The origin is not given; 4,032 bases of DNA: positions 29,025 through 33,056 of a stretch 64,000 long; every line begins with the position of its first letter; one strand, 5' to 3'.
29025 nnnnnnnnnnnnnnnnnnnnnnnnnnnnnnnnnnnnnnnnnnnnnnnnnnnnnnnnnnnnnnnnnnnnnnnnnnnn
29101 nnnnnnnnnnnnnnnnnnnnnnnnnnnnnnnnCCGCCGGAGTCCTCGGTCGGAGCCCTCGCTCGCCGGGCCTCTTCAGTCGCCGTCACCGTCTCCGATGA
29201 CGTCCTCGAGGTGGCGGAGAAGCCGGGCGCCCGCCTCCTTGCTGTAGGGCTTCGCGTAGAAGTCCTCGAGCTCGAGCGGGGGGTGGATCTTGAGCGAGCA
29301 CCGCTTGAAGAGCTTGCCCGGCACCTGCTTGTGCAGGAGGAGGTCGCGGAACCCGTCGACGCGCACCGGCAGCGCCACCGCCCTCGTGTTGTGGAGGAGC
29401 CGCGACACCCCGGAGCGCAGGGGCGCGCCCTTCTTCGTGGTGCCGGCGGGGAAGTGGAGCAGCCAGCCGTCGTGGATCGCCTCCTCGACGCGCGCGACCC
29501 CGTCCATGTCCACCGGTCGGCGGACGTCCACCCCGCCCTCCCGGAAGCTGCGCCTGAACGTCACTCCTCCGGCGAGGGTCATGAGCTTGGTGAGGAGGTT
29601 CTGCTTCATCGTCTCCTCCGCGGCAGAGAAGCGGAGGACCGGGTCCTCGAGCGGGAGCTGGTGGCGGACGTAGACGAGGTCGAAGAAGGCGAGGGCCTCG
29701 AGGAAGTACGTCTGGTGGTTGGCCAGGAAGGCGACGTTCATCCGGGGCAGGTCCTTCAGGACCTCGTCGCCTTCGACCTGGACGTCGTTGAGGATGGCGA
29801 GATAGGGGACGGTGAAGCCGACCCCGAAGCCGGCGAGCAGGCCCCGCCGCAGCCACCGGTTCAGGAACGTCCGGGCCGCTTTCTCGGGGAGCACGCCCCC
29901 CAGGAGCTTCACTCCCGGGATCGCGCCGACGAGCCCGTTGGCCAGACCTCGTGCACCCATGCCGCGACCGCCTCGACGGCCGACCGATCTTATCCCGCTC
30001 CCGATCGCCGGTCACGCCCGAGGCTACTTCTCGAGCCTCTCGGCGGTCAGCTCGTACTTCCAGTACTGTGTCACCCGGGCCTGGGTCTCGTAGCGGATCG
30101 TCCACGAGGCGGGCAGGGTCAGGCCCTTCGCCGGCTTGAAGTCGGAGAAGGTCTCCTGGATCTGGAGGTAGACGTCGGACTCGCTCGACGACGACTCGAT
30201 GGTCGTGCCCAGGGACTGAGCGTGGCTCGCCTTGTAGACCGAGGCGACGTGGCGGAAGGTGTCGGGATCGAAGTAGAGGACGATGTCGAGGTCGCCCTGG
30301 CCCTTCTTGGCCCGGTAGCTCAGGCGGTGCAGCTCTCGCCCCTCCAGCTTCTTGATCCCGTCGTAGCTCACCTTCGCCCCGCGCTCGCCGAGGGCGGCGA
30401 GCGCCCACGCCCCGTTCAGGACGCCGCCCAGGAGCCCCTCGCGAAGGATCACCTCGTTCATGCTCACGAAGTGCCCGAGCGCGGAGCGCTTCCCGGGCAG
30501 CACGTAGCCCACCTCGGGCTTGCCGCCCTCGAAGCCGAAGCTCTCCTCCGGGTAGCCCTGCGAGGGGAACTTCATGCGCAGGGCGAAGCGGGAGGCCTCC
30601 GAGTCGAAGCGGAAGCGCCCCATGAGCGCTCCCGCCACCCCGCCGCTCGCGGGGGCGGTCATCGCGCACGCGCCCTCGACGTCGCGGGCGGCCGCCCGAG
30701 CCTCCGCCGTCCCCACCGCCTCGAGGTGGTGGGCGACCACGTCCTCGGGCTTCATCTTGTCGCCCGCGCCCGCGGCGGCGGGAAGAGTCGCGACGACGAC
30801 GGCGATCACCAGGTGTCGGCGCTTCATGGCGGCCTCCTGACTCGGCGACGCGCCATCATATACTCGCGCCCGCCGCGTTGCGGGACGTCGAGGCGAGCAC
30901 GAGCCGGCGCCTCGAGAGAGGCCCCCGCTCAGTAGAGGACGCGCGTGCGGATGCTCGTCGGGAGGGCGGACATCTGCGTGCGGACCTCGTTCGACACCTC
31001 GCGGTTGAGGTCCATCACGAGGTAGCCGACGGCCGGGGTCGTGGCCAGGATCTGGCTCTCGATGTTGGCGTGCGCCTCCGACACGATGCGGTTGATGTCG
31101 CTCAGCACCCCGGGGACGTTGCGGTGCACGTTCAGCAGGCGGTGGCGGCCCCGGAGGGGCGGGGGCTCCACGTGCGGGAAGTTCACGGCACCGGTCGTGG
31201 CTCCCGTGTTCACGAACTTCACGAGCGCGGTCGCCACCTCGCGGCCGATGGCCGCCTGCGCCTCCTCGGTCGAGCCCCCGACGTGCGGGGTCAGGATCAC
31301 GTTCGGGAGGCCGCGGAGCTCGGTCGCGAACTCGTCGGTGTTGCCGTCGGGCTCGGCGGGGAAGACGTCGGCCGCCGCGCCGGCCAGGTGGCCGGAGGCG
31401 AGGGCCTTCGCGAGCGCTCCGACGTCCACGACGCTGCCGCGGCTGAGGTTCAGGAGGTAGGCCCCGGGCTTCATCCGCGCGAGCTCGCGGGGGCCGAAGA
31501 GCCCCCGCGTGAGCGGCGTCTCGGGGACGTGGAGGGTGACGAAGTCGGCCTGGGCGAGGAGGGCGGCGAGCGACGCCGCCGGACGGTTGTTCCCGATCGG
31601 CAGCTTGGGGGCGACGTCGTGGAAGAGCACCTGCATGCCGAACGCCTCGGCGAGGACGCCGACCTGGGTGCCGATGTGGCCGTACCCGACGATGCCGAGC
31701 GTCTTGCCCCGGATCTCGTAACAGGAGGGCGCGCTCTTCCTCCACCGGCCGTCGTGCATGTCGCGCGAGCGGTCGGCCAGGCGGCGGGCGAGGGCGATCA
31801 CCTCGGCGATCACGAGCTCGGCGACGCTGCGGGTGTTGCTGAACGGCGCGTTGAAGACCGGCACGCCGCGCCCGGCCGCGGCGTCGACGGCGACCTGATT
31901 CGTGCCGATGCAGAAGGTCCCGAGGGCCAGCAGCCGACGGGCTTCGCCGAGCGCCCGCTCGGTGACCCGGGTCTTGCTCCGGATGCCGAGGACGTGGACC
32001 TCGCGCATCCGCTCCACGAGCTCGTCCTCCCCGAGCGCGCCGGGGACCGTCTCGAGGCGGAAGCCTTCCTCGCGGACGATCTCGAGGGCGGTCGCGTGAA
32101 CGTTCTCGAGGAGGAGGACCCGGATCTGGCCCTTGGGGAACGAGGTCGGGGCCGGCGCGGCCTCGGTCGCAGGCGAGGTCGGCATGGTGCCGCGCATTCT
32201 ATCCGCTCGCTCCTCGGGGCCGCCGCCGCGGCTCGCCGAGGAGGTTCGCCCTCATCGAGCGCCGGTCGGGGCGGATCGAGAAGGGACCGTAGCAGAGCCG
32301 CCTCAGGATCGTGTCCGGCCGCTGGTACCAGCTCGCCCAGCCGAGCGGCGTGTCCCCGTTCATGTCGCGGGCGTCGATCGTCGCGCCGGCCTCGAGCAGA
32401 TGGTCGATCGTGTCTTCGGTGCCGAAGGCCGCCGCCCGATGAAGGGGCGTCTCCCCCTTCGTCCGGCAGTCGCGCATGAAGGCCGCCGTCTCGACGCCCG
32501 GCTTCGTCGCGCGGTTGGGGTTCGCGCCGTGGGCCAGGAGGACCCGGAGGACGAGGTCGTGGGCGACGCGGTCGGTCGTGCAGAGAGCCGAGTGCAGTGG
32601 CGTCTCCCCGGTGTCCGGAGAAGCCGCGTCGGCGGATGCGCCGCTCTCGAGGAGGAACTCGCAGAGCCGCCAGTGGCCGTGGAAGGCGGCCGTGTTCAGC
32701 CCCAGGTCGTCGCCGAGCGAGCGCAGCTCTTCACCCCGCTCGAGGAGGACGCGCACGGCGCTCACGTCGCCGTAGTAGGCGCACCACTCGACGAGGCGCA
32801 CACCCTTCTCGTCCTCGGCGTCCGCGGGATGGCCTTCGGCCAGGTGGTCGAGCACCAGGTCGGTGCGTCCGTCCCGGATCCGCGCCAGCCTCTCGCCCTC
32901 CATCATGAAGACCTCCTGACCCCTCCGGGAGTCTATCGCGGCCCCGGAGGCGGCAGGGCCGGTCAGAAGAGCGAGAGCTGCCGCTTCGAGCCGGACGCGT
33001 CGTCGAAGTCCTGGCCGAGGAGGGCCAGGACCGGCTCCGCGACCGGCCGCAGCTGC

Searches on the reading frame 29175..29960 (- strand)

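Call 23: search_protein_families(library=pfam, proteins=[window:29175-29960:-], max_evalue=0.0001)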
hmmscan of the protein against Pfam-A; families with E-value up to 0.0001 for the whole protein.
window:29175-29960:- (261 aa): 1 family
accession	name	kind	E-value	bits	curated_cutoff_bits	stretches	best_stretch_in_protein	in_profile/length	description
PF01553.26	Acyltransferase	-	1.5e-05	25.2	23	1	60-200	2-130/132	Acyltransferase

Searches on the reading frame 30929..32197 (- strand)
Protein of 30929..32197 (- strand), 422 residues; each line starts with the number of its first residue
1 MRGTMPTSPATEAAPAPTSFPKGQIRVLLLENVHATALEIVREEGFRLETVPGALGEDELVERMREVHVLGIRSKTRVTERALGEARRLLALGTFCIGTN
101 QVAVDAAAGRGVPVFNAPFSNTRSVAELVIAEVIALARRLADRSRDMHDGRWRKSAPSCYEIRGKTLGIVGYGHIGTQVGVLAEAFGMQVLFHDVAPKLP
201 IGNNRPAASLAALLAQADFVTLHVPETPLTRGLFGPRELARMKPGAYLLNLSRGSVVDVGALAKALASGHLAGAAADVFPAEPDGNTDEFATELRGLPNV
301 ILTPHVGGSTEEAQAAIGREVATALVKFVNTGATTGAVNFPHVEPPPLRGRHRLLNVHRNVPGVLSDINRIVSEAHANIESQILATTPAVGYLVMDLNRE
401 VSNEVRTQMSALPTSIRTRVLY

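Call 25: search_protein_families(library=pfam, proteins=[window:30929-32197:-], max_evalue=0.0001)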
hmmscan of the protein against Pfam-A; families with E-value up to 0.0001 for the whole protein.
window:30929-32197:- (422 aa): 3 families
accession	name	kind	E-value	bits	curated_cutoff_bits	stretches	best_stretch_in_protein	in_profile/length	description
PF02826.25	2-Hacid_dh_C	-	5e-52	176.3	25.1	1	131-307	2-178/178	D-isomer specific 2-hydroxyacid dehydrogenase, NAD binding domain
PF00389.36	2-Hacid_dh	-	1.4e-30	106.1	24.6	1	27-339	1-134/134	D-isomer specific 2-hydroxyacid dehydrogenase, catalytic domain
PF22629.2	ACT_AHAS_ss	-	9.4e-11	42.2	27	1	357-416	4-66/67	AHAS small subunit-like ACT domain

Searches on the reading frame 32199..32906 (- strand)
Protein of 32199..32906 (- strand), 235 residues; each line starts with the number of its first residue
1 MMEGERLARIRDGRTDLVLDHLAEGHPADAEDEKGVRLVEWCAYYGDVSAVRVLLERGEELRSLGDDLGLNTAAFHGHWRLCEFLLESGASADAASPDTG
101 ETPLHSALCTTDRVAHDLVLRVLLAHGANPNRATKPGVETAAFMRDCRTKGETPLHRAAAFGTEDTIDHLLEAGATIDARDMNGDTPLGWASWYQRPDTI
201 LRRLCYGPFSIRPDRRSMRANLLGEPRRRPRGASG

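Call 25: search_protein_families(library=pfam, proteins=[window:32199-32906:-], max_evalue=0.0001)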
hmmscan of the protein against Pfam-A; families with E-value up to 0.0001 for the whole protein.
window:32199-32906:- (235 aa): 5 families
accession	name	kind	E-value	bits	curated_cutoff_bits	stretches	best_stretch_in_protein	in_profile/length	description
PF00023.36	Ank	-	4.7e-21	74.1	21.1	1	151-181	2-32/33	Ankyrin repeat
PF13637.12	Ank_4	-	9.4e-20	70.7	22.7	2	73-108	4-38/50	Ankyrin repeats (many copies)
PF12796.13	Ank_2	-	2.5e-19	70.1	27.3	2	41-132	3-88/90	Ankyrin repeats (3 copies)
PF13606.12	Ank_3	-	2.6e-16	58.3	22.3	0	151-179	2-30/30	Ankyrin repeat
PF13857.12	Ank_5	-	7.9e-08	32.9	27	0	54-105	1-54/56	Ankyrin repeats (many copies)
